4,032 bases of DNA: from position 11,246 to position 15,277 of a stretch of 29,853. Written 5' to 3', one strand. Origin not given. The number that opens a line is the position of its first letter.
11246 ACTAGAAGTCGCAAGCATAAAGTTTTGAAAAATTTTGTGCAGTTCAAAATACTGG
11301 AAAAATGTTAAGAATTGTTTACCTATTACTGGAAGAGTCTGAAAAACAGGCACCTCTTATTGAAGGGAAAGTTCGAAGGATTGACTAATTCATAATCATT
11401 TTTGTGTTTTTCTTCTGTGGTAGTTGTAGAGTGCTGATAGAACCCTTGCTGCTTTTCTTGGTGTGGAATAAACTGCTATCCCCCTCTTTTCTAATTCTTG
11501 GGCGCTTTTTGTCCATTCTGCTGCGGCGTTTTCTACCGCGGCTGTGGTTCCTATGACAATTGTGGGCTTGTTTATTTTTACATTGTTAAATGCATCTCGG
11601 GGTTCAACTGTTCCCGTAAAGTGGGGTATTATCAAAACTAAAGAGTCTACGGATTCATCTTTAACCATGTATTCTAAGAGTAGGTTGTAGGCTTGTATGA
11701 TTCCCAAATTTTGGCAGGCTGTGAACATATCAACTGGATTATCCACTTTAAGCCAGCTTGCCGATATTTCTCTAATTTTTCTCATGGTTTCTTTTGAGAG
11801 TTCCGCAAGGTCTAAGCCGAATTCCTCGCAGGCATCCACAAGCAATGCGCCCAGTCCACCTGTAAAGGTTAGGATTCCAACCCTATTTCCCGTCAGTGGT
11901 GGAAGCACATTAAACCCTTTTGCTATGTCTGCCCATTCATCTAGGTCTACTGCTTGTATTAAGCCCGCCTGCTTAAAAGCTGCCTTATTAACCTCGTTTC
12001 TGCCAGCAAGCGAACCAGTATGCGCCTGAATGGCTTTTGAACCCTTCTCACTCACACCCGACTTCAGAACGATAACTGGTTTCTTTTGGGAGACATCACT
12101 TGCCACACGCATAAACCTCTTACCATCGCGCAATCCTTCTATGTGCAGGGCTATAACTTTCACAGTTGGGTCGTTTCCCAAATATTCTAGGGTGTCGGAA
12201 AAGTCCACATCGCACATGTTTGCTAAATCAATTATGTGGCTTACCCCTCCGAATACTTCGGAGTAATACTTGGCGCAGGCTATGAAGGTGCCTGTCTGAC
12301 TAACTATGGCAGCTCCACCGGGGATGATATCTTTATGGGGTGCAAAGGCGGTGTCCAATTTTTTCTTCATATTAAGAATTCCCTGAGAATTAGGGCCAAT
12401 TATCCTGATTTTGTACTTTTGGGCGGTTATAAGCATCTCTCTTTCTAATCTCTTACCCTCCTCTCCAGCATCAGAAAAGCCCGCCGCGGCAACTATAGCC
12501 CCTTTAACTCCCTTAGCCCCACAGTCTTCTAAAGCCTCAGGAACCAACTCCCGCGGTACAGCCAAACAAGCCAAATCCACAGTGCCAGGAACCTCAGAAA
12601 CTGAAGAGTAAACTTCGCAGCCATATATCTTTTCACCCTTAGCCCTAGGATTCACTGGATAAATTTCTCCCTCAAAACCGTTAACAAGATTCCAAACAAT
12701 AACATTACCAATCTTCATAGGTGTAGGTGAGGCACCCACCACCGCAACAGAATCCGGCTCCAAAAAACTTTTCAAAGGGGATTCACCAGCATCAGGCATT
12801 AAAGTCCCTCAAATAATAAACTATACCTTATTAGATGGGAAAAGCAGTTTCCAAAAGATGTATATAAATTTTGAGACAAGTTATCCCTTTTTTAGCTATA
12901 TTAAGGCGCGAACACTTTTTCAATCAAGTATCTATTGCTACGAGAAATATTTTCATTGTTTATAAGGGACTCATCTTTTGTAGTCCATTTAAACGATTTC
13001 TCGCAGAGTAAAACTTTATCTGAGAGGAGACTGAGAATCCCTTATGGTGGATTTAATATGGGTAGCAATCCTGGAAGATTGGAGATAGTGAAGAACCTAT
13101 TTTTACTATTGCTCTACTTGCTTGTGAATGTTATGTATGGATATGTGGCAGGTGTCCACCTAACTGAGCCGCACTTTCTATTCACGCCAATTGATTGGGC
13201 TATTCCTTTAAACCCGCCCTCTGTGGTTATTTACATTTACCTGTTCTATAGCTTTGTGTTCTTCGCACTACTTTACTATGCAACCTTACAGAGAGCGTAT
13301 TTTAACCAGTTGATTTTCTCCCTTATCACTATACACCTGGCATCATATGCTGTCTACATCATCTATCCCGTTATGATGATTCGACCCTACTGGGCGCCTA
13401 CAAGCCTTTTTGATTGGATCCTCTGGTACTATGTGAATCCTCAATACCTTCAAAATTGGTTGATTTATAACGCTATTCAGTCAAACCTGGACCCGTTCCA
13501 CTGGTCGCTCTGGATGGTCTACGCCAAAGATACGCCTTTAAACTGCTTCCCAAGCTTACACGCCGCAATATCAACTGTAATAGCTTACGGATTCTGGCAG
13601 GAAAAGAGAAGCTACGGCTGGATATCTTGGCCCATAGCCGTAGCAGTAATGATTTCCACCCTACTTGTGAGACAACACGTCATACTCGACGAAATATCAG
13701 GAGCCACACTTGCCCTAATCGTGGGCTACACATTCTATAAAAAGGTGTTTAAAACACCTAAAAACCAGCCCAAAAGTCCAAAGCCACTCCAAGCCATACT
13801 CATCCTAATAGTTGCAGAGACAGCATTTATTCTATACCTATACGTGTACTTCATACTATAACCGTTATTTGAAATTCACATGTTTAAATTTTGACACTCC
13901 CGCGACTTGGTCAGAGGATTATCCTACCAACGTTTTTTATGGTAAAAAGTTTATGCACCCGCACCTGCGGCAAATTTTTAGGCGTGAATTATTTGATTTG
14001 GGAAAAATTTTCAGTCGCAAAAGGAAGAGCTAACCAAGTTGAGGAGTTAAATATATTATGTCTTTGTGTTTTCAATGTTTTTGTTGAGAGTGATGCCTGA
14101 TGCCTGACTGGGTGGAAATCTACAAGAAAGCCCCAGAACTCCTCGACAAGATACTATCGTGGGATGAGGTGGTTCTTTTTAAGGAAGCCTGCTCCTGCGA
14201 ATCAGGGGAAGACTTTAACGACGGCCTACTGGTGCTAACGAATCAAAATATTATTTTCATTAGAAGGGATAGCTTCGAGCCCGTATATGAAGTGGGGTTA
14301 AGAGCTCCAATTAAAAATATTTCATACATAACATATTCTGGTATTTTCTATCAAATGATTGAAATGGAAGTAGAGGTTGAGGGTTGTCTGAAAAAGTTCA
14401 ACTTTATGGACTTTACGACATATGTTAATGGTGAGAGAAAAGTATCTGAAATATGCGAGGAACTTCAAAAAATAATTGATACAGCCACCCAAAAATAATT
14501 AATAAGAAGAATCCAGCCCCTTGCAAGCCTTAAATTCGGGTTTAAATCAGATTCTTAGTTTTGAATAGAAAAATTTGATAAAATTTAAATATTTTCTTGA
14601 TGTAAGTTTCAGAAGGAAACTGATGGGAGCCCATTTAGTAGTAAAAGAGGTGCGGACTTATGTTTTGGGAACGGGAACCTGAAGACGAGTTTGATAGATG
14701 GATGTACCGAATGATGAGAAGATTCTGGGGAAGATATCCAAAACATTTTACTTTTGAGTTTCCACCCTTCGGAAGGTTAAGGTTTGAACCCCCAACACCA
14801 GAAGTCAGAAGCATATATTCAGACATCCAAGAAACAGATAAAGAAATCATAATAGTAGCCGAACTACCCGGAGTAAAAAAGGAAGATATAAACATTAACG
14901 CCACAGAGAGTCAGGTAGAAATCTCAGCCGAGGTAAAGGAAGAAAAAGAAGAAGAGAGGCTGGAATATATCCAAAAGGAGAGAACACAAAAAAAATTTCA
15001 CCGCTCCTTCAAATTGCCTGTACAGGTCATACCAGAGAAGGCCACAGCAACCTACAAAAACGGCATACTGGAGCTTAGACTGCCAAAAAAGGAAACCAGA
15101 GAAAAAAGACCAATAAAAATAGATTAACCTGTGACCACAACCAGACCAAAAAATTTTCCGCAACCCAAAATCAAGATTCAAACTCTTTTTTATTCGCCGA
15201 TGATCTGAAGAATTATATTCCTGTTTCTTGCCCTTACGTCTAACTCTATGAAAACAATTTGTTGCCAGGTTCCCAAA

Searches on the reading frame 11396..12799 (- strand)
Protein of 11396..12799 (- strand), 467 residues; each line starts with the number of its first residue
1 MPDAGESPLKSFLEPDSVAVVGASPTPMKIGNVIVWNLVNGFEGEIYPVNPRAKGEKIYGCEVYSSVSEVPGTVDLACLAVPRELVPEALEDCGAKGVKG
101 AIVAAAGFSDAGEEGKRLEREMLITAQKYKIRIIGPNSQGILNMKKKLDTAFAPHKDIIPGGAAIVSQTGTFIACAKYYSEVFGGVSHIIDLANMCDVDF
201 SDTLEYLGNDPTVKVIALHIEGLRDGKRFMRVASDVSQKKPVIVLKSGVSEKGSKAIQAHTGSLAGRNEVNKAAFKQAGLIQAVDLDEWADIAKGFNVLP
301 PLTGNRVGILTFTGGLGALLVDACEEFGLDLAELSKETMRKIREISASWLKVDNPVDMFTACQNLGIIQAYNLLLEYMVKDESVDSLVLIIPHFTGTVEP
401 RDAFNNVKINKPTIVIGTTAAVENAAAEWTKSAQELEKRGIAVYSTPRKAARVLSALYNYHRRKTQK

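Call 97: search_protein_families(library=pfam, proteins=[window:11396-12799:-], max_evalue=0.00001)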
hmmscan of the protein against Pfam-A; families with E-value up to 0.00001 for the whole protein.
window:11396-12799:- (467 aa): 3 families
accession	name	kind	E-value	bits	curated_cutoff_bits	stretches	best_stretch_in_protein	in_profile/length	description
PF13607.11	Succ_CoA_lig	-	1e-44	152.1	27.4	1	160-294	1-136/138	Succinyl-CoA ligase like flavodoxin domain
PF13380.12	CoA_binding_2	-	3.6e-20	73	22.8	1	17-142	2-114/116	CoA binding domain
PF02629.25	CoA_binding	-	4e-14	53.6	22.3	1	16-106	4-96/97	CoA binding domain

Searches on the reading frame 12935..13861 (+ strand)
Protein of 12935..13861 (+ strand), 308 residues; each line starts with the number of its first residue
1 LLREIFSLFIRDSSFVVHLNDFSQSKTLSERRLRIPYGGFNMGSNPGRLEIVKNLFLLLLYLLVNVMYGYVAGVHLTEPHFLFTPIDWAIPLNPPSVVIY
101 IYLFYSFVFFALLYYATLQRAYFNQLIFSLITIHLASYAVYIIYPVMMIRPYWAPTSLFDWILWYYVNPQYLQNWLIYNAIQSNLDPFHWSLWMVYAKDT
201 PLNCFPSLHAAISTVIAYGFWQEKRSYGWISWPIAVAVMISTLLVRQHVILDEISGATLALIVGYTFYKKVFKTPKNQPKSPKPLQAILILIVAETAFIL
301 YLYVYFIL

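Call 97: search_protein_families(library=pfam, proteins=[window:12935-13861:+], max_evalue=0.00001)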
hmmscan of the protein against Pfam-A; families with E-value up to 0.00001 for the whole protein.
window:12935-13861:+ (308 aa): 2 families
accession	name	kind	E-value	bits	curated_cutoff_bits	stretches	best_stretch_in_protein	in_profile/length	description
PF14378.12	PAP2_3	-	6.7e-09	36.3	27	1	93-263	29-187/190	PAP2 superfamily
PF01569.27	PAP2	-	1.1e-07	32.1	27.2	1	199-273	40-127/130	PAP2 superfamily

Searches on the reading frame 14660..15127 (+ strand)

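Call 97: search_protein_families(library=pfam, proteins=[window:14660-15127:+], max_evalue=0.00001)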
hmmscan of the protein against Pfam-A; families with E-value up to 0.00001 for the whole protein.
window:14660-15127:+ (155 aa): 1 family
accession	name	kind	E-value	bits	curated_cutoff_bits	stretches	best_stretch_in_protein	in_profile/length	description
PF00011.27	HSP20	-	5.9e-19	68.5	20.8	1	55-154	1-99/102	Hsp20/alpha crystallin family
